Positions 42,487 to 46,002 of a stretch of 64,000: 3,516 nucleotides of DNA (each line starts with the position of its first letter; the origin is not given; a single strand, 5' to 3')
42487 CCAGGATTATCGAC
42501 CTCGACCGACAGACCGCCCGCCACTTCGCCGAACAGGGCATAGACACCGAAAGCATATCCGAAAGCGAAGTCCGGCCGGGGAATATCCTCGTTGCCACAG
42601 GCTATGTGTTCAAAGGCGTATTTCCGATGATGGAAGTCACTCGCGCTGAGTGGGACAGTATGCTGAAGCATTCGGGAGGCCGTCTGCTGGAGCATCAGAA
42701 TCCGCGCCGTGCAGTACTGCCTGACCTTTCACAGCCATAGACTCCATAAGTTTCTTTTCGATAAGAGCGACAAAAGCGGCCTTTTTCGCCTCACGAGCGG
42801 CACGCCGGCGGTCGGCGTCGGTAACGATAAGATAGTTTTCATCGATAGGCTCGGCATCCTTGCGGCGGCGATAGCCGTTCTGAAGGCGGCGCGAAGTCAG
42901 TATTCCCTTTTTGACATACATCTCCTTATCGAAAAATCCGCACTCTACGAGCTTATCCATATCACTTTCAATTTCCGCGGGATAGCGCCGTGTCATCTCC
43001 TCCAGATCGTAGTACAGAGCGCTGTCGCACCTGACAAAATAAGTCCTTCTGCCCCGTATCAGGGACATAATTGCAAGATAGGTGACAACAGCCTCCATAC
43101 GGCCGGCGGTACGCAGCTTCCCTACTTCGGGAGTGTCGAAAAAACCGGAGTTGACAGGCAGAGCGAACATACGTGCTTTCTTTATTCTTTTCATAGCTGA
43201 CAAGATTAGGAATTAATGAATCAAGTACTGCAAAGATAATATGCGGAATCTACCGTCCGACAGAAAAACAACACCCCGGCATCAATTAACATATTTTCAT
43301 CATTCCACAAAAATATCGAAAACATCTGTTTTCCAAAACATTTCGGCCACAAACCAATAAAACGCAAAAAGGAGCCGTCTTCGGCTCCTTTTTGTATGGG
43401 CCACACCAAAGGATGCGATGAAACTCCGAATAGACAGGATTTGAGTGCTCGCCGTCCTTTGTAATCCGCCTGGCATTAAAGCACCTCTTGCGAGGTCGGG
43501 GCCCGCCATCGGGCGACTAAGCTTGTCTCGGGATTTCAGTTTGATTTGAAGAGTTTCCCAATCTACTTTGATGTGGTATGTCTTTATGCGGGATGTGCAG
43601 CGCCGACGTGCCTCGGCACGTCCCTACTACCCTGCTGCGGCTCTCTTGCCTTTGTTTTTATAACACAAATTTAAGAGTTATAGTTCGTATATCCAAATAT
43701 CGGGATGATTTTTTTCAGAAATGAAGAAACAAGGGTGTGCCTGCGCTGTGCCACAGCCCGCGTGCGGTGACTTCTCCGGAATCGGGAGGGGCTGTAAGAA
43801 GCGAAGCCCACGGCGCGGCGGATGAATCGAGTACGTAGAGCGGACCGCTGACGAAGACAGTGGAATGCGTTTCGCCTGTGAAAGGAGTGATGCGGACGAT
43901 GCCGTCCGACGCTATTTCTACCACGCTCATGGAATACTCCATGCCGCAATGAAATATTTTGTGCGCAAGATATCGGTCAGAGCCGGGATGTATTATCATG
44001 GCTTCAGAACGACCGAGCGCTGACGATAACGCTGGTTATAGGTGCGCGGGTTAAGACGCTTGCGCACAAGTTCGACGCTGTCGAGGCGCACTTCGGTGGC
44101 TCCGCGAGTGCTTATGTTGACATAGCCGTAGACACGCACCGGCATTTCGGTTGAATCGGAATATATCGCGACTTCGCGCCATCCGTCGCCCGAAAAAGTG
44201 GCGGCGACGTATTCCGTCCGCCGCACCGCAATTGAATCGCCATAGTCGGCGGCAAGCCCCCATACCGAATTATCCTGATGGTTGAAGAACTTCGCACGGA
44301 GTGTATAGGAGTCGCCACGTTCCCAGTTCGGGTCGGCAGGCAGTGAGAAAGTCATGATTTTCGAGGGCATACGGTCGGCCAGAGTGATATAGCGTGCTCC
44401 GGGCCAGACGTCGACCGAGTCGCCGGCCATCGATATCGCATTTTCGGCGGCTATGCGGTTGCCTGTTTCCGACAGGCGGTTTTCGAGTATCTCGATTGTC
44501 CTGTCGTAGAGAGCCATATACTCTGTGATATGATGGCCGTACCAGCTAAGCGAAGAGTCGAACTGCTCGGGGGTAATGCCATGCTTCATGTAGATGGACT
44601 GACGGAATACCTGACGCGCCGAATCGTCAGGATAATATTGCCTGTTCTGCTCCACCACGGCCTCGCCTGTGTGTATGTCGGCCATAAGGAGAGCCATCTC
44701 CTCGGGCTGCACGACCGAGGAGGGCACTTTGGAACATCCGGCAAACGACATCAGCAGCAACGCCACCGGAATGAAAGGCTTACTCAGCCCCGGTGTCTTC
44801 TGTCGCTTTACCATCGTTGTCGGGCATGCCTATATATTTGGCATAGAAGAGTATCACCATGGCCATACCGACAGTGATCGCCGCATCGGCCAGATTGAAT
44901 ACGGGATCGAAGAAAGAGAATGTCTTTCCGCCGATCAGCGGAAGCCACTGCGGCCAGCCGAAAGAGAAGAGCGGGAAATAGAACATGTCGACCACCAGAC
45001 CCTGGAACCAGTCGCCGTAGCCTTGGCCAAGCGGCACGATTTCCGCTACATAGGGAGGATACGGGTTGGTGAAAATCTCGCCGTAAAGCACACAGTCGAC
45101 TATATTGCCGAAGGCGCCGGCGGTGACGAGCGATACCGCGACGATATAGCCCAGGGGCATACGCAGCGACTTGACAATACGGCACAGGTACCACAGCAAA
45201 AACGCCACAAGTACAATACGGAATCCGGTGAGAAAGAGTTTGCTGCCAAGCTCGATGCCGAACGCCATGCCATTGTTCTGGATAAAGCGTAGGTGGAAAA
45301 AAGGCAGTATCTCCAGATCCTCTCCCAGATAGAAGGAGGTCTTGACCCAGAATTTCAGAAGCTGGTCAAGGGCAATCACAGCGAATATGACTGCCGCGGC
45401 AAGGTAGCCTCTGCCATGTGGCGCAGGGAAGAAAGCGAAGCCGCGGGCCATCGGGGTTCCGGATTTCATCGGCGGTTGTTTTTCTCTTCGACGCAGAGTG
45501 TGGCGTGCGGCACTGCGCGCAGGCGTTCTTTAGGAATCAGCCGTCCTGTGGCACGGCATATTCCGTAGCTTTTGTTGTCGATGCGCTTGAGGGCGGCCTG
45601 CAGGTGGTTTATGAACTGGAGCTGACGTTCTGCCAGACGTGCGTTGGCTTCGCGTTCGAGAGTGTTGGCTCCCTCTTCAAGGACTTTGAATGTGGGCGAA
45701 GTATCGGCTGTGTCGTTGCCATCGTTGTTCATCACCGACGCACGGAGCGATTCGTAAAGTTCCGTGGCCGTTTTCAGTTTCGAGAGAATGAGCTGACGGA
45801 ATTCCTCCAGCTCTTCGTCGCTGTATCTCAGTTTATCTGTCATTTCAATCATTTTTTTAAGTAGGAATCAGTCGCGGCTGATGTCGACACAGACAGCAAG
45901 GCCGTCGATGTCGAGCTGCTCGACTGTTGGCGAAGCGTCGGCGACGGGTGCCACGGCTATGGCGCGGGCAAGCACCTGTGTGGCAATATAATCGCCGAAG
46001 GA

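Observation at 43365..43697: Stand-alone promoter-to-terminator RNA locus without an ORF (6S-like candidate)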

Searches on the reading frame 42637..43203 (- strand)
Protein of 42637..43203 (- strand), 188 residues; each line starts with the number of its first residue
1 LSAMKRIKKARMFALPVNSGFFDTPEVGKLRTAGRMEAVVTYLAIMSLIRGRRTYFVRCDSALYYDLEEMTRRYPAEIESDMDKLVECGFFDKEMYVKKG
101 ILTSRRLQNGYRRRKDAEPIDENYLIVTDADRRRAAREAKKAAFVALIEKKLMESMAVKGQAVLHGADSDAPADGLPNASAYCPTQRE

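Call 34: search_protein_families(library=pfam, proteins=[window:42637-43203:-], max_evalue=0.01)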
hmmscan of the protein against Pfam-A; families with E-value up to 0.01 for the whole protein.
window:42637-43203:- (188 aa): 1 family
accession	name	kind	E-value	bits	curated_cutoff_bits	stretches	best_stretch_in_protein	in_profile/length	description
PF14297.12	Lin1244_N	-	4.6e-12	46.9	25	1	16-106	3-94/95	Lin1244/Lin1753-like, N-terminal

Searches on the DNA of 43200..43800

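Call 4: search_rna_families(source=window, start=43200, end=43800, threshold=evalue, max_evalue=10, show_alignments=3)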
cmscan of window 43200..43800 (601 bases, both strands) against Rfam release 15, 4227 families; matches with E-value up to 10: 8.
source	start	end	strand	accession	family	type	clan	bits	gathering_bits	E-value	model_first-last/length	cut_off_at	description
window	43393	43578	-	RF01693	Bacteroidales-1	Gene; sRNA;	-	114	60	3.7e-20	1-179/179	no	Bacteroidales-1 6S-Bacteroidales RNA suggested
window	43279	43392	+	RF02747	FtrA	Gene; sRNA;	-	23.4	134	0.52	1-111/111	no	Francisella sRNA A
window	43367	43395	-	RF02057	STnc40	Gene; sRNA;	-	21.4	45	0.35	40-68/70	no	Salmonella enterica sRNA STnc40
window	43356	43392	+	RF02057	STnc40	Gene; sRNA;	-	21.2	45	0.39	32-68/70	no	Salmonella enterica sRNA STnc40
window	43240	43311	-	RF00343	snoZ122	Gene; snRNA; snoRNA; CD-box;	-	18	38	9.7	1-89/89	no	Small nucleolar RNA Z122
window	43341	43399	+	RF02059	STnc50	Gene; sRNA;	-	17.7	55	3.4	1-84/84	no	Salmonella enterica sRNA STnc40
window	43277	43306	-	RF01175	snoU83D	Gene; snRNA; snoRNA; CD-box;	-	16.1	55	3.5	1-81/81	no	Small nucleolar RNA U83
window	43690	43720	-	RF02281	TtnuCD4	Gene; snRNA; snoRNA; CD-box;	-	14.2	60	7.3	30-60/60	no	Tetrahymena snoRNA TtnuCD4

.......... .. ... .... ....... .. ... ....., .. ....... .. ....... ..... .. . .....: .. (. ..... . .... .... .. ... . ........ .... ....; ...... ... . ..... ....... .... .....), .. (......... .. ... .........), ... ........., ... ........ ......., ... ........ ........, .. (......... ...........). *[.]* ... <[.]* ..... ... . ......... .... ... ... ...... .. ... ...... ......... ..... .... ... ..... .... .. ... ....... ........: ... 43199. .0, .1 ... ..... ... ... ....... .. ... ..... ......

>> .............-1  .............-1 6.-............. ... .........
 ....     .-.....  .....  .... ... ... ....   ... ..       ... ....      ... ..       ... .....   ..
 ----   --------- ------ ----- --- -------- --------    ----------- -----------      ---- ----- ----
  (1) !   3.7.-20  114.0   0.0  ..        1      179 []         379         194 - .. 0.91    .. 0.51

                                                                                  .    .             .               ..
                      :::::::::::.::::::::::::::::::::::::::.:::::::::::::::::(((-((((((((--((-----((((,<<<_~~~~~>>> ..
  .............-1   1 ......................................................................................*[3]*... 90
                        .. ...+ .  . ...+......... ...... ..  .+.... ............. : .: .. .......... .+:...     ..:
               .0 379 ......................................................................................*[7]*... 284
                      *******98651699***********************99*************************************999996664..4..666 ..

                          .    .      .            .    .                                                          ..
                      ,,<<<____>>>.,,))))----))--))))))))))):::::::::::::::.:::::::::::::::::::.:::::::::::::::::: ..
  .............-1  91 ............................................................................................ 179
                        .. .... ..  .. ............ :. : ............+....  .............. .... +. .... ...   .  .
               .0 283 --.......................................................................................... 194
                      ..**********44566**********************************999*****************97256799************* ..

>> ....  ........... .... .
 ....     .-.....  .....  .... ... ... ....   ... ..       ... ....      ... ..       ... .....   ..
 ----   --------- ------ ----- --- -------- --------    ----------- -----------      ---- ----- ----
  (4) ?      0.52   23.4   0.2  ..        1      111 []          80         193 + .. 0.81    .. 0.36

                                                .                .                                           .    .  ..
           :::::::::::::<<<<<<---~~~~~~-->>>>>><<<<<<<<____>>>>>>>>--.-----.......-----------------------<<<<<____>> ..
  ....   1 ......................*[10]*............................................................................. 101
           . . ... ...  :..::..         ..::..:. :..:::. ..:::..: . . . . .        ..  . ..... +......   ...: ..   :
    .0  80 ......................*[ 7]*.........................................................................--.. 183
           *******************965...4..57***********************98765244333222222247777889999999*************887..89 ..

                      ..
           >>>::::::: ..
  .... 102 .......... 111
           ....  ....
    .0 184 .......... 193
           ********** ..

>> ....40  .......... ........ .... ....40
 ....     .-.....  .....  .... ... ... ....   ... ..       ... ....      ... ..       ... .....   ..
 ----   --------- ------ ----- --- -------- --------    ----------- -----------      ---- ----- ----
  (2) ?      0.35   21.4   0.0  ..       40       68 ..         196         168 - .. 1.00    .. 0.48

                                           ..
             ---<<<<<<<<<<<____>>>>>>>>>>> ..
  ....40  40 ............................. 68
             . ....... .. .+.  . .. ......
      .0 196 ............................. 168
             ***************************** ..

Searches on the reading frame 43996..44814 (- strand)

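Call 34: search_protein_families(library=pfam, proteins=[window:43996-44814:-], max_evalue=0.01)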
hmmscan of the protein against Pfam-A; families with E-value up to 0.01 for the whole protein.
window:43996-44814:- (272 aa): 1 family
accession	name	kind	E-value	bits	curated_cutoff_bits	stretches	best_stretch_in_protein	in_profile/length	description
PF14129.11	DUF4296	-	5.6e-23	81.7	27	1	31-114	1-85/87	Domain of unknown function (DUF4296)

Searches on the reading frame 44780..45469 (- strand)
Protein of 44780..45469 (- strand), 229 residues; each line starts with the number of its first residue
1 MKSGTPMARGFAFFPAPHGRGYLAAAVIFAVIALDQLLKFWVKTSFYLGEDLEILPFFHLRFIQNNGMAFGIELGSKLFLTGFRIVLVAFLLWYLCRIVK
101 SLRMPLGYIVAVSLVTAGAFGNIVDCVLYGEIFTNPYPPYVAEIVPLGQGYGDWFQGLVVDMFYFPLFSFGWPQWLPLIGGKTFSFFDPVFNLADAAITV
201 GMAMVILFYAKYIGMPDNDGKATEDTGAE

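Call 34: search_protein_families(library=pfam, proteins=[window:44780-45469:-], max_evalue=0.01)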
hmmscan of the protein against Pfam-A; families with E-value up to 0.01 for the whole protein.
window:44780-45469:- (229 aa): 1 family
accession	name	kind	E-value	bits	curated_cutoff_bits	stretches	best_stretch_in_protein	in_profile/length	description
PF01252.23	Peptidase_A8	-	1e-32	113.7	25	1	27-208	1-139/142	Signal peptidase (SPase) II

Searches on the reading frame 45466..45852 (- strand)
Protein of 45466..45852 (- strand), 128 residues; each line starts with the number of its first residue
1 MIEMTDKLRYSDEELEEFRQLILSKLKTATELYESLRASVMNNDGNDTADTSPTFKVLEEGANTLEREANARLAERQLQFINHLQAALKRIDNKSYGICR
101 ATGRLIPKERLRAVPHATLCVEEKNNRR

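Call 34: search_protein_families(library=pfam, proteins=[window:45466-45852:-], max_evalue=0.01)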
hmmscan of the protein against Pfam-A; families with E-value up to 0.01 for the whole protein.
window:45466-45852:- (128 aa): 1 family
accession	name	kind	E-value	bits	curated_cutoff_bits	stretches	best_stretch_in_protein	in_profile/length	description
PF01258.23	zf-dskA_traR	-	2.6e-10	40.6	24.9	1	95-122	2-29/36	Prokaryotic dksA/traR C4-type zinc finger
